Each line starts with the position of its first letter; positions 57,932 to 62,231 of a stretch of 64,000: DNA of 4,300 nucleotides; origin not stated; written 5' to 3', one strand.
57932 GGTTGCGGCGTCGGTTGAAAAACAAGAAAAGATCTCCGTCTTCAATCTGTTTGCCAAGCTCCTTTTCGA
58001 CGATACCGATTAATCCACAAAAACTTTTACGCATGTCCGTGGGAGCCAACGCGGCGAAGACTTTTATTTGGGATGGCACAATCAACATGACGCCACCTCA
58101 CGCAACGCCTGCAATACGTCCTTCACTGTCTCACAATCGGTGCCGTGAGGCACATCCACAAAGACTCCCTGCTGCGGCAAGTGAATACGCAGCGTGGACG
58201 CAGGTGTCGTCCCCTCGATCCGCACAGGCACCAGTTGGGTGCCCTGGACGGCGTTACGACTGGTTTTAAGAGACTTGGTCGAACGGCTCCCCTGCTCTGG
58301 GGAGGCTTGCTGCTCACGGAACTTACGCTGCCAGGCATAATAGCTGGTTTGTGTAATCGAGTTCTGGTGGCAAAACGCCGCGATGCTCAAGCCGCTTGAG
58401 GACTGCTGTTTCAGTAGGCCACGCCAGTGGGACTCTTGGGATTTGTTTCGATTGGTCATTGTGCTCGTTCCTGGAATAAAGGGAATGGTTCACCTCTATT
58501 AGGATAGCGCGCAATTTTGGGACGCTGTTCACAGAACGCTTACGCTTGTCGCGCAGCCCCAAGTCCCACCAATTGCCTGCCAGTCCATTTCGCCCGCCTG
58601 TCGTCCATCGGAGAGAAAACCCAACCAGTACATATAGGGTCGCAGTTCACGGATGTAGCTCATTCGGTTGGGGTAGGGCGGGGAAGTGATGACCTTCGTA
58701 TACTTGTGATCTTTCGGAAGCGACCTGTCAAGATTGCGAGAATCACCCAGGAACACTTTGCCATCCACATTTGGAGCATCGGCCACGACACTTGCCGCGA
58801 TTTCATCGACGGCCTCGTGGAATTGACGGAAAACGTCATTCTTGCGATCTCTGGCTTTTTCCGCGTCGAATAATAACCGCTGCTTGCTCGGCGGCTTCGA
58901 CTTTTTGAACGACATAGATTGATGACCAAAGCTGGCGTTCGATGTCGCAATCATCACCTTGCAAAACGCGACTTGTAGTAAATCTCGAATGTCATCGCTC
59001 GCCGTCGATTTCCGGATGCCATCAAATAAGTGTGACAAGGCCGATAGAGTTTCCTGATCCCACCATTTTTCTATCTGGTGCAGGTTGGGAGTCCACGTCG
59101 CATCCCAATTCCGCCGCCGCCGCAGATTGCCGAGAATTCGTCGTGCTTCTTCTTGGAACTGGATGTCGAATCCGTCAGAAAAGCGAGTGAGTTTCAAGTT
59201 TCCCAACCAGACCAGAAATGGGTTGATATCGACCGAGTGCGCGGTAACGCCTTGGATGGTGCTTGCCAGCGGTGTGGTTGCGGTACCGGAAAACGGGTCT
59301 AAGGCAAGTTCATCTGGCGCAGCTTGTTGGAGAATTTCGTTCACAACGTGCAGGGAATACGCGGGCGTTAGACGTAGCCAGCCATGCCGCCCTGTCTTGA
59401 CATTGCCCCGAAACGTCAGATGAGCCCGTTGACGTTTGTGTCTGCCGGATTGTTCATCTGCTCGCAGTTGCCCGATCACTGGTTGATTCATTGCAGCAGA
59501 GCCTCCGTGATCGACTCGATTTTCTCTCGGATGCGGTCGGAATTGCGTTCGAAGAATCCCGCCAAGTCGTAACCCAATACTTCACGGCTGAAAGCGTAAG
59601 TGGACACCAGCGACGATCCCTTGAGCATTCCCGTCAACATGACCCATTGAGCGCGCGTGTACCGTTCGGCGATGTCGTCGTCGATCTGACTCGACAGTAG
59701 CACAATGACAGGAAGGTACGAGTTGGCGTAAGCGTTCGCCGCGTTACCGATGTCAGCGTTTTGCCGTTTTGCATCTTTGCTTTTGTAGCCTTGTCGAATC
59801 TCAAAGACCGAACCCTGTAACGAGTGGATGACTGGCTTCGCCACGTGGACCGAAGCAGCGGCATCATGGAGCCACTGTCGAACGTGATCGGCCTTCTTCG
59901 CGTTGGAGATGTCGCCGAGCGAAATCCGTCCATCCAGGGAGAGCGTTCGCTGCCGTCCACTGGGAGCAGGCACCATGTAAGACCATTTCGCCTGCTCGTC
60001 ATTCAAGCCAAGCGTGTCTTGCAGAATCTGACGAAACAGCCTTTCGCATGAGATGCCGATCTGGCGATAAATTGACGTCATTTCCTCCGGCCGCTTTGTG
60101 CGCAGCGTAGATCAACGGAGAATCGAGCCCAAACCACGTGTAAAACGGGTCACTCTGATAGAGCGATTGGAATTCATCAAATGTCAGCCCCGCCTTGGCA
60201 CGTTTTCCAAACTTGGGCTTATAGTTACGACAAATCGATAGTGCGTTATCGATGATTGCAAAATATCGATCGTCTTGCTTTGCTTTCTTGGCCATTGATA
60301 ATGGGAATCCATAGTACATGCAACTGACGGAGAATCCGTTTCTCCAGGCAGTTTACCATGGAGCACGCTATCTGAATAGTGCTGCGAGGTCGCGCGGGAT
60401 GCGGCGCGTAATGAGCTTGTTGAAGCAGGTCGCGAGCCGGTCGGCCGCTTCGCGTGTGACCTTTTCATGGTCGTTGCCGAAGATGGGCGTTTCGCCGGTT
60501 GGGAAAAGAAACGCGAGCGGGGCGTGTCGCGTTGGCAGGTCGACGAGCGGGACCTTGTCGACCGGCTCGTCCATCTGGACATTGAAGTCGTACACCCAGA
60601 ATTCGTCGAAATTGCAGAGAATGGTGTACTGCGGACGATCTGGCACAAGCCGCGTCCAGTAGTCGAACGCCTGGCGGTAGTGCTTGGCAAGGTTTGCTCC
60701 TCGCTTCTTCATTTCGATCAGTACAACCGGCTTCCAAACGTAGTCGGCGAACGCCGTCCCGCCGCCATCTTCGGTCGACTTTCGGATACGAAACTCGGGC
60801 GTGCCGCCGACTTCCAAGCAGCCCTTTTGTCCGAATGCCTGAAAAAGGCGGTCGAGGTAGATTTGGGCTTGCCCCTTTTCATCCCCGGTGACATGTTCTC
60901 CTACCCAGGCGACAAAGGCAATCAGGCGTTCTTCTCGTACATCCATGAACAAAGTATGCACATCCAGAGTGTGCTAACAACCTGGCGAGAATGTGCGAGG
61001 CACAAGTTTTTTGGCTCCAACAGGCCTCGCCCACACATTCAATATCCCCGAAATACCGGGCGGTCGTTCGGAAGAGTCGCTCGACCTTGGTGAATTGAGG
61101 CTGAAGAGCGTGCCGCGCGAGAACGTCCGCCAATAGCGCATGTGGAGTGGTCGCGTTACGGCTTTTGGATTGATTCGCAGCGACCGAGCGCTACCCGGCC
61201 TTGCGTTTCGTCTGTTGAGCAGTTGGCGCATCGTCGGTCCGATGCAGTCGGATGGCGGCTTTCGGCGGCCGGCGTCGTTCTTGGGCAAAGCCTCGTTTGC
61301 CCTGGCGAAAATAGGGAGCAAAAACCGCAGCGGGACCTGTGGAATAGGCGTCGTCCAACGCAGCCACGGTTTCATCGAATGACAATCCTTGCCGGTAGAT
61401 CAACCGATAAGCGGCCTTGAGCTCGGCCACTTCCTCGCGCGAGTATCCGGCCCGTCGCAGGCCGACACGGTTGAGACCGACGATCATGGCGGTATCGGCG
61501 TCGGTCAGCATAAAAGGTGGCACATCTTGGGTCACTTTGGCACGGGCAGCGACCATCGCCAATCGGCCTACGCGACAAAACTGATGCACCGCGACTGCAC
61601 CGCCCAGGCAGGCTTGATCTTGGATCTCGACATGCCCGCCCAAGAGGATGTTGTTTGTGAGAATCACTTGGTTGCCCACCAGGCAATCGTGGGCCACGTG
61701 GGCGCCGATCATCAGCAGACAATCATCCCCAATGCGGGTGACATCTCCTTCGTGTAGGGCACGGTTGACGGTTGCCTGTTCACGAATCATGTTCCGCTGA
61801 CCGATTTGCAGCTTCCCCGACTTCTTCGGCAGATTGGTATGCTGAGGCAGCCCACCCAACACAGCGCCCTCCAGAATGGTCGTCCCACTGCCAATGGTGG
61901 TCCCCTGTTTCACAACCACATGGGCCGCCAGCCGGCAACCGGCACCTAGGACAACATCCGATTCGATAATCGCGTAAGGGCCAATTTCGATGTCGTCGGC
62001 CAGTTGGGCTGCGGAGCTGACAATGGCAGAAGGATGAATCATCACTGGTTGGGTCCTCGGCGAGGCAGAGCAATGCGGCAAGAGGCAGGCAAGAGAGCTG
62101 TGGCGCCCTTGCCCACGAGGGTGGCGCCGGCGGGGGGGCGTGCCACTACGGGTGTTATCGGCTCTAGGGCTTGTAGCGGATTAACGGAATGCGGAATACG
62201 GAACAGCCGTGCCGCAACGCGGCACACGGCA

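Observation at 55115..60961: Decayed MmeI-family (type IIL) restriction-modification locus: an amber stop, several frame changes, and an IS66 insertion with a clean 8 bp target duplication inside the methyltransferase region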

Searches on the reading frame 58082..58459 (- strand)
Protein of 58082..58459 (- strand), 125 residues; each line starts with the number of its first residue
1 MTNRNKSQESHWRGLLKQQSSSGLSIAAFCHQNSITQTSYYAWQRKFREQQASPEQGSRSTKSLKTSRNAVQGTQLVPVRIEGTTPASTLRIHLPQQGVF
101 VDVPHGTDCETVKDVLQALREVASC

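Call 3: search_protein_families(library=pfam, proteins=[window:58082-58459:-], max_evalue=0.1)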
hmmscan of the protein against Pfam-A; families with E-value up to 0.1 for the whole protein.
window:58082-58459:- (125 aa): 3 families
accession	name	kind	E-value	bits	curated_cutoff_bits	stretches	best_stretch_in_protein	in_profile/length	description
PF01527.26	HTH_Tnp_1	-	2.2e-05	25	24.1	1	14-62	14-62/75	Transposase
PF07744.19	SPOC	-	0.076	13.4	25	1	6-89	5-54/153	SPOC domain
PF13518.12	HTH_28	-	0.091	13.3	25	0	22-50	11-39/52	Helix-turn-helix domain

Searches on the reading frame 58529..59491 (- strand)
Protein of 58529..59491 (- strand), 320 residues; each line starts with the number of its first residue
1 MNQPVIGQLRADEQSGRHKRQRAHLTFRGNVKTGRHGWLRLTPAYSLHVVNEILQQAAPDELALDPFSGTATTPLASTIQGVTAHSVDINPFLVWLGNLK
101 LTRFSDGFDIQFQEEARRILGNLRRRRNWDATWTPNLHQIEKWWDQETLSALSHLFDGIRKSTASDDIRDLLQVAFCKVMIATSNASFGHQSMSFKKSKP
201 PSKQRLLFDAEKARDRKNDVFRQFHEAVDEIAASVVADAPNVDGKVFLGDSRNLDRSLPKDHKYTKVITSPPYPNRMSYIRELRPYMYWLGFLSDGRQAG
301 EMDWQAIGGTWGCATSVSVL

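Call 3: search_protein_families(library=pfam, proteins=[window:58529-59491:-], max_evalue=0.1)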
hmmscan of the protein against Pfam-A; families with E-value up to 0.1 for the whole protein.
window:58529-59491:- (320 aa): 1 family
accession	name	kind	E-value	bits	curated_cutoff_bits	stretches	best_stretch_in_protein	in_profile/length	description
PF01555.25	N6_N4_Mtase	-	0.067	13.6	26.7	0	54-91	176-213/221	DNA methylase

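Call 7: search_protein_families(library=ncbifam, proteins=[window:58529-59491:-], max_evalue=0.1)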
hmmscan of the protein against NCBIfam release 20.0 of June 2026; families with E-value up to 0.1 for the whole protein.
window:58529-59491:- (320 aa): 1 family
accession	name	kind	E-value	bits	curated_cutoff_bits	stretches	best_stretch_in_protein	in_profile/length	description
NF008572.0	PRK11524.1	equivalog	0.036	13.2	292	1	53-128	208-283/294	adenine-specific DNA-methyltransferase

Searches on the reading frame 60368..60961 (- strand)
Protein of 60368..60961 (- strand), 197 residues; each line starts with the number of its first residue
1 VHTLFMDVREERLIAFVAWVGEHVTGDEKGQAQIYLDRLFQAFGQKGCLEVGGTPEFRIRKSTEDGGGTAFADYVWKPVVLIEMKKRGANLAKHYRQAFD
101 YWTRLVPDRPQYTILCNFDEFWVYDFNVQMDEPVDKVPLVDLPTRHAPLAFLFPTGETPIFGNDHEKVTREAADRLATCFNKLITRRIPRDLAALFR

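Call 3: search_protein_families(library=pfam, proteins=[window:60368-60961:-], max_evalue=0.1)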
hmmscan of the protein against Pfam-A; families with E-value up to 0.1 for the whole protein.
window:60368-60961:- (197 aa): 2 families
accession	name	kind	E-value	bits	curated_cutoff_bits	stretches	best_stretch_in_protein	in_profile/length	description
PF20464.3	MmeI_N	-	1.5e-21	78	27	1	14-184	7-179/181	MmeI, N-terminal domain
PF04313.20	HSDR_N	-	0.0059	16.9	25.1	1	77-127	137-193/198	Type I restriction enzyme R protein N terminus (HSDR_N)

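Call 7: search_protein_families(library=ncbifam, proteins=[window:60368-60961:-], max_evalue=0.1)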
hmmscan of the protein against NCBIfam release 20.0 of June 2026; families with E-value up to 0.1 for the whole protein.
window:60368-60961:- (197 aa): 0 families

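Call 22: search_protein_families(library=padloc, proteins=[window:60368-60961:-], max_evalue=0.1)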
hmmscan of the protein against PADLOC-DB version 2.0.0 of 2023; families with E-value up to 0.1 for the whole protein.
window:60368-60961:- (197 aa): 4 families
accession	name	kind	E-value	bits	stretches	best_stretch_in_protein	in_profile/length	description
PDLC03599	REase_MTase_IIG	-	5.6e-75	250.9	1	6-194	1-186/959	Type IIG restriction enzyme-methyltransferase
PDLC03598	REase_MTase_IIG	-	1.3e-17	61.1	1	10-185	9-175/912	Type IIG restriction enzyme-methyltransferase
PDLC04134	mad2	-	1.8e-07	28.4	1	27-153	4-126/492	mads_2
PDLC03604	REase_MTase_IIG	-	0.071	9.1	1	80-133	92-145/1011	Type IIG restriction enzyme-methyltransferase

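Call 67: find_related_loci(query=A3, collection=viral_contigs, flank=8000)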
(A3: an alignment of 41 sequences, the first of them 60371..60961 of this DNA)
Query A3 (197 aa) in viral_contigs; peptide patterns used: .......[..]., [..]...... (x = any residue, [..] = any of these).
46 stretches matched a pattern; 2 encode a relative of the query (tblastn E <= 1e-3); 2 distinct loci.
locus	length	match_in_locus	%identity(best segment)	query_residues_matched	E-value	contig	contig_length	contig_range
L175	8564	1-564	63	6-196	1e-81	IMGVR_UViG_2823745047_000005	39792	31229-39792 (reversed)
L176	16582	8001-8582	54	1-196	7e-65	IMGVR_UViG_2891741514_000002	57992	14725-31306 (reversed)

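Call 68: search_dna_similar(query=window:60383-60961:-, collection=plasmids, mode=protein, max_rows=40)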
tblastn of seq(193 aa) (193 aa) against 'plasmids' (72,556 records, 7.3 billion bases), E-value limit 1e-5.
Records with a match: 28; places in all: 28; records where one place covers at least 80% of the query: 27.
Best place of each record, by identity: 60-80% 2; <60% 26.
By first word of the organism name: Rhodococcus 7; Psychrobacter 3; Methylobacterium 2; Methylorubrum 2; Moraxella 2; Microbacterium 2; Nitrogeniibacter 1; Paludisphaera 1; Brachybacterium 1; Frondihabitans 1; and 6 more.
By predicted mobility (MOB-suite, as given by PLSDB): non-mobilizable 14; conjugative 9; mobilizable 5.
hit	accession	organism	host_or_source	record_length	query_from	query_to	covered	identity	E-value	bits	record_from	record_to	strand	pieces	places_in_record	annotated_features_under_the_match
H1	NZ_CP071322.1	Nitrogeniibacter aestuarii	pure culture,sediment in spartina ...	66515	12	193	94%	62.6%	5e-73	245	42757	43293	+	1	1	DNA methyltransferase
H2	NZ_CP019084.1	Paludisphaera borealis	-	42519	24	193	88%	52.4%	4e-56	197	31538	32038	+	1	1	DNA methyltransferase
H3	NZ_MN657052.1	Psychrobacter sp.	-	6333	26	184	82%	34.9%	2e-19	92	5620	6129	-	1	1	DNA methyltransferase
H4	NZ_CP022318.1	Brachybacterium avium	Vultur gryphus,mono isolate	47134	7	183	92%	30.0%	7e-8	59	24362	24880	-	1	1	none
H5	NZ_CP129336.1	Rhodococcus sp. M8-33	cell culture,nitrile contaminated soil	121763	26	186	83%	32.5%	2e-14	78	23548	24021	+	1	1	DNA methyltransferase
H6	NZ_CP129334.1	Rhodococcus sp. M8-50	cell culture,nitrile contaminated soil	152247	26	186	83%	32.5%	2e-14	78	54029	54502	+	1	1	DNA methyltransferase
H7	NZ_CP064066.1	Rhodococcus sp. M8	cell culture,nitrile contaminated soil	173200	26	186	83%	32.5%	2e-14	78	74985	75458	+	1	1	DNA methyltransferase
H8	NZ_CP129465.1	Rhodococcus sp. M8-35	cell culture,nitrile contaminated soil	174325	26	186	83%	32.5%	2e-14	78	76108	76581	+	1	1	DNA methyltransferase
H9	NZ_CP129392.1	Rhodococcus sp. M8-20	cell culture,nitrile contaminated soil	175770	26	186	83%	32.5%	2e-14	78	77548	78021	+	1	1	DNA methyltransferase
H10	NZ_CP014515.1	Frondihabitans sp. PAMC 28766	Himantormia,single cell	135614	10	186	92%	29.5%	1e-10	67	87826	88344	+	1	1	type IIL restriction-modification enzyme MmeI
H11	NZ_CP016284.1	Cryobacterium arcticum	-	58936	7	184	92%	28.5%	6e-6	53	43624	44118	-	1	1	DNA methyltransferase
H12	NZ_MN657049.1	Psychrobacter sp.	-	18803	26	191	86%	30.5%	5e-16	82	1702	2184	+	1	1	DNA methyltransferase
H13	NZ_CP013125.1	Pseudomonas mendocina S5.2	rhizosphere soil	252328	11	185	91%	28.7%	7e-7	56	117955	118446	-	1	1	DNA methyltransferase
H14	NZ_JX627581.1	Methylobacterium oryzae CBMB20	-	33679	28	183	81%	31.9%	2e-7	57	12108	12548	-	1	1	DNA methyltransferase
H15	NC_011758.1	Methylorubrum extorquens CM4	-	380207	28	183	81%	31.9%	2e-7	57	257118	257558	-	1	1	DNA methyltransferase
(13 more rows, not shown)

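Call 69: get_annotated_region(hit=H1, flank=5000)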
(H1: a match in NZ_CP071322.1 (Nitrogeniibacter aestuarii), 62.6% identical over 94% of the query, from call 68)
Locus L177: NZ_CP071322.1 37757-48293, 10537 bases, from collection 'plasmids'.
description: Nitrogeniibacter aestuarii strain H1-1-2A plasmid unnamed, complete sequence
organism: Nitrogeniibacter aestuarii (NCBI taxid 2815343)
taxonomy: Bacteria; Pseudomonadota; Betaproteobacteria; Rhodocyclales; Zoogloeaceae; Nitrogeniibacter; Nitrogeniibacter aestuarii
host: -; source: pure culture,sediment in spartina alterniflora; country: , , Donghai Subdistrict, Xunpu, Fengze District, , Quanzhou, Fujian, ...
typing (MOB-suite, as given by PLSDB): non-mobilizable
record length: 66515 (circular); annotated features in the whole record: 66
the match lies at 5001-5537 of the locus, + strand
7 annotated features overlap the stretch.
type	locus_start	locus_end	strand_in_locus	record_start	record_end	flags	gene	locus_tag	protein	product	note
CDS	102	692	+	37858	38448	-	-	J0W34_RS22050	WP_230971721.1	hypothetical protein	-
CDS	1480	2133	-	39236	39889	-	-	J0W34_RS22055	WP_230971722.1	SOS response-associated peptidase family protein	GO:0006974 - DNA damage response [Evidence IEA]; GO:0018142 - protein-DNA covalent cross-linking [Evidence IEA]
CDS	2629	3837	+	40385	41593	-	-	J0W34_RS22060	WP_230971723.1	phospholipase D family protein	-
CDS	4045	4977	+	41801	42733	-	-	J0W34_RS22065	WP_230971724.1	OST-HTH/LOTUS domain-containing protein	-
CDS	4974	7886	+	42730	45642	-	-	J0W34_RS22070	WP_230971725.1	DNA methyltransferase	-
CDS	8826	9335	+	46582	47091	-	-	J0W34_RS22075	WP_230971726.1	hypothetical protein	-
CDS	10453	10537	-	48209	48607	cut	-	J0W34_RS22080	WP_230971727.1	hypothetical protein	-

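Call 70: get_annotated_region(hit=H2, flank=5000)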
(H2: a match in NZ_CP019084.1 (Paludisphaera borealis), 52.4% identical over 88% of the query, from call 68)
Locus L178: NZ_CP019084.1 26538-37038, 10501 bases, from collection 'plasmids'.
description: Paludisphaera borealis strain PX4 plasmid PALBO2, complete sequence
organism: Paludisphaera borealis (NCBI taxid 1387353)
taxonomy: Bacteria; Planctomycetota; Planctomycetia; Isosphaerales; Isosphaeraceae; Paludisphaera; Paludisphaera borealis
host: -; source: -; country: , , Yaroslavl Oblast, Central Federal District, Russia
typing (MOB-suite, as given by PLSDB): non-mobilizable
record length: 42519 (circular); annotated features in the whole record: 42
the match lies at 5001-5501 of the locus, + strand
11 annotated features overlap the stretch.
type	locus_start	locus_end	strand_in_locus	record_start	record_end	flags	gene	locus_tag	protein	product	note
CDS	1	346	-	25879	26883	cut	-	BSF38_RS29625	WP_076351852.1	ATP-binding protein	-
CDS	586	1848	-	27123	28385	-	-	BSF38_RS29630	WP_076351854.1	Y-family DNA polymerase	-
CDS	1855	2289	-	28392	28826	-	umuD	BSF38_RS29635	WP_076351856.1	translesion error-prone DNA polymerase V autoproteolytic subunit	-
CDS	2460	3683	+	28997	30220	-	-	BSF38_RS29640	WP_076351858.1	hypothetical protein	-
CDS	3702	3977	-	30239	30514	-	-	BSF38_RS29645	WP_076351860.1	hypothetical protein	-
CDS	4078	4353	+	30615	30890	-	-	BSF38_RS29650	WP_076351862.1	hypothetical protein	-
CDS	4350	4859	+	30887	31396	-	-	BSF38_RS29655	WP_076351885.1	PD-(D/E)XK nuclease family protein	-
CDS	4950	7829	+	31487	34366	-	-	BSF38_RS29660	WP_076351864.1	DNA methyltransferase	-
CDS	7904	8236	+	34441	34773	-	-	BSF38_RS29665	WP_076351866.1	hypothetical protein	-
CDS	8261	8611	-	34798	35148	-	-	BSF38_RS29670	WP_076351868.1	hypothetical protein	-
CDS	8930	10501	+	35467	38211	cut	mobF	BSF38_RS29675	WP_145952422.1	MobF family relaxase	-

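Call 83: search_dna_similar(query=L177:4974-7883:+, collection=plasmids, mode=protein, max_rows=60, max_evalue=1e-10)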
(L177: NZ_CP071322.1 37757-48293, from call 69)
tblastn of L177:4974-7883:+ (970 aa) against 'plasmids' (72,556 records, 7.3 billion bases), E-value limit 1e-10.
Records with a match: 386; places in all: 390; records where one place covers at least 80% of the query: 50.
Best place of each record, by identity: >=99% 1; <60% 385.
By first word of the organism name: Pseudosulfitobacter 46; Ligilactobacillus 18; Rhodococcus 17; Aeromonas 14; Deinococcus 13; Klebsiella 13; Acetobacter 13; Lactiplantibacillus 10; Paracoccus 8; Staphylococcus 8; and 106 more.
By predicted mobility (MOB-suite, as given by PLSDB): non-mobilizable 208; mobilizable 91; conjugative 87.
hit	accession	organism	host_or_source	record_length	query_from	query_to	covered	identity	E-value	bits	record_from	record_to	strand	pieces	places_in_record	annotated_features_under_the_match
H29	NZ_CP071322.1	Nitrogeniibacter aestuarii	pure culture,sediment in spartina ...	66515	1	970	100%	100.0%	0e+0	1942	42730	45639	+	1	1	DNA methyltransferase | OST-HTH/LOTUS domain-containing protein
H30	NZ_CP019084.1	Paludisphaera borealis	-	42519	1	969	100%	46.7%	0e+0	834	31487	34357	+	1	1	DNA methyltransferase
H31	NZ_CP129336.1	Rhodococcus sp. M8-33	cell culture,nitrile contaminated soil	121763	23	941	95%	35.1%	6e-137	462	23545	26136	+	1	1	DNA methyltransferase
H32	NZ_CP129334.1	Rhodococcus sp. M8-50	cell culture,nitrile contaminated soil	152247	23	941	95%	35.1%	6e-137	462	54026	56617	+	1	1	DNA methyltransferase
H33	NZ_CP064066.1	Rhodococcus sp. M8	cell culture,nitrile contaminated soil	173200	23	941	95%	35.1%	6e-137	462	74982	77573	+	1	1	DNA methyltransferase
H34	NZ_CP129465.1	Rhodococcus sp. M8-35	cell culture,nitrile contaminated soil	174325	23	941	95%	35.1%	6e-137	462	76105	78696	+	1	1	DNA methyltransferase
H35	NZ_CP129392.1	Rhodococcus sp. M8-20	cell culture,nitrile contaminated soil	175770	23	941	95%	35.1%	6e-137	462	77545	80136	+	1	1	DNA methyltransferase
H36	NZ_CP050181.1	Rhodococcus pyridinivorans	bacterial pure culture,Soil sample from ...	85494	21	896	90%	35.4%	7e-138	464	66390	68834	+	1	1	DNA methyltransferase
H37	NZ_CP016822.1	Rhodococcus sp. p52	oil-polluted soil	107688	21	896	90%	35.4%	7e-138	464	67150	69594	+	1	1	DNA methyltransferase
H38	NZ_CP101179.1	Xanthomonas campestris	-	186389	24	856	86%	30.4%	1e-79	292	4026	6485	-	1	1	DNA methyltransferase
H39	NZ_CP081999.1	Xanthomonas campestris pv. campestris str. CN13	-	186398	24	856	86%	30.4%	1e-79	292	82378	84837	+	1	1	DNA methyltransferase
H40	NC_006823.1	Aromatoleum aromaticum EbN1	-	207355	26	881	88%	29.5%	9e-79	289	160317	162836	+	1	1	DNA methyltransferase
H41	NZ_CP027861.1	Ahniella affigens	whole organism,Sandy soil near a stream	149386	24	881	88%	29.4%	1e-86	313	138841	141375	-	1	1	DNA methyltransferase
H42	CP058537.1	Deinococcus sp. D7000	seawater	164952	20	877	88%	29.4%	4e-83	302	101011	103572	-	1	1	class I SAM-dependent DNA methyltransferase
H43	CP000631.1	Rhizobium rhizogenes K84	-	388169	53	856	83%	31.0%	9e-81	295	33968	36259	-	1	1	conserved hypothetical protein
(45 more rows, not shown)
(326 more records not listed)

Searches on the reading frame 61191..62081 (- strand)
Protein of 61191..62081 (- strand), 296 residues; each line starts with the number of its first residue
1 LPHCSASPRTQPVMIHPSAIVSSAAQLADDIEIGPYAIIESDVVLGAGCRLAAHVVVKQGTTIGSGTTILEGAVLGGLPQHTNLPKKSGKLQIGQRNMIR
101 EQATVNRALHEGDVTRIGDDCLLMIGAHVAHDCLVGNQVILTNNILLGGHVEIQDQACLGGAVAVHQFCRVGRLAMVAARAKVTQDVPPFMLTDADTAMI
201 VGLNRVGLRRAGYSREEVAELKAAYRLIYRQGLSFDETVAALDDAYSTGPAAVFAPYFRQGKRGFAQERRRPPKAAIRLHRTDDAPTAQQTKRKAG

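Call 25: find_encoding_contigs(protein=window:61191-62081:-, flank=10000, max_places=4)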
Protein window:61191-62081:- (296 aa): no gene with exactly this product is on record in the collection.

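Call 44: search_protein_families(library=pfam, proteins=[window:61191-62081:-], max_evalue=0.001)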
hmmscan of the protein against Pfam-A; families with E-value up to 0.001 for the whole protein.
window:61191-62081:- (296 aa): 3 families
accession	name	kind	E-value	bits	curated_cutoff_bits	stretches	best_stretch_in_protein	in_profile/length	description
PF13720.11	Acetyltransf_11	-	7.8e-20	71.5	24.5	1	186-265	1-81/82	Udp N-acetylglucosamine O-acyltransferase; Domain 2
PF00132.30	Hexapep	-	9.8e-20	69.8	27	3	29-58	6-35/36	Bacterial transferase hexapeptide (six repeats)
PF25084.1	LbH_EIF2B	-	6.2e-08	33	54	0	98-185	11-101/105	EIF2B subunit epsilon LbH domain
